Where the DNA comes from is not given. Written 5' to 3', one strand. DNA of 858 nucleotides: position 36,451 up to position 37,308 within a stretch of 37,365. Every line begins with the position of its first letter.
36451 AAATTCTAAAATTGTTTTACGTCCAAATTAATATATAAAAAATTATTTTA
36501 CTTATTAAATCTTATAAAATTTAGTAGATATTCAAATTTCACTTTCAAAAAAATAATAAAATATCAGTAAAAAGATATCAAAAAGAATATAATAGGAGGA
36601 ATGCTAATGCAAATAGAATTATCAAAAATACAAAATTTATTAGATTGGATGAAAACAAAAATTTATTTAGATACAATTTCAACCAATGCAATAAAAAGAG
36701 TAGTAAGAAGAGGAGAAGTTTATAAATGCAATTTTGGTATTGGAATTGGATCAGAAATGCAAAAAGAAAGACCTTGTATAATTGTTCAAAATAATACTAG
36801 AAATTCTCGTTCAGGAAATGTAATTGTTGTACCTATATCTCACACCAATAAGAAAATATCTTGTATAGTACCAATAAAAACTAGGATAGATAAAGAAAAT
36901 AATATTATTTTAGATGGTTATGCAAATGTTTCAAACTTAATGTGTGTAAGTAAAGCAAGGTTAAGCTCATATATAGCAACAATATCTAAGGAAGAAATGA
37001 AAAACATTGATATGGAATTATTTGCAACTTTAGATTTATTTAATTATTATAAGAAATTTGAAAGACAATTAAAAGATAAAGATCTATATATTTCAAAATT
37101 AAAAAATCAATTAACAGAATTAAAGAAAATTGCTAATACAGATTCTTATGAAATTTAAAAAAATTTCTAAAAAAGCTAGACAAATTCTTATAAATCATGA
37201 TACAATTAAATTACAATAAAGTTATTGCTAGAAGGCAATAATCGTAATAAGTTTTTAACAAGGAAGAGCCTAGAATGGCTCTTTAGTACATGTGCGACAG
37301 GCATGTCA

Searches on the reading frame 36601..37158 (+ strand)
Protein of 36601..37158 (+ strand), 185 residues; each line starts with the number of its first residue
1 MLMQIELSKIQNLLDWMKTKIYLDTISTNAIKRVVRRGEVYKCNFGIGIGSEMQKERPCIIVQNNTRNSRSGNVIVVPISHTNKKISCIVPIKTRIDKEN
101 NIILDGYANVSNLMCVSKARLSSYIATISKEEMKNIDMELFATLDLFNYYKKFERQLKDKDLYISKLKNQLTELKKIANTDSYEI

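Call 10: search_protein_families(library=pfam, proteins=[window:36601-37158:+])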
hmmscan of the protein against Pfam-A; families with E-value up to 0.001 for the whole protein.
window:36601-37158:+ (185 aa): 1 family
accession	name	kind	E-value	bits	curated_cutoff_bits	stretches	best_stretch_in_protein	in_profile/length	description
PF02452.23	PemK_toxin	-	6.4e-22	78.3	23.1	1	36-140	1-105/109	PemK-like, MazF-like toxin of type II toxin-antitoxin system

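Call 97: search_protein_families(library=pfam, proteins=[window:36601-37158:+])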
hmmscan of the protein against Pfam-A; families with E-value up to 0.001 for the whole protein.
window:36601-37158:+ (185 aa): 1 family
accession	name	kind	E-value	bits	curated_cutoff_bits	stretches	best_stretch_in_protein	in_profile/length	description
PF02452.23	PemK_toxin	-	6.4e-22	78.3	23.1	1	36-140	1-105/109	PemK-like, MazF-like toxin of type II toxin-antitoxin system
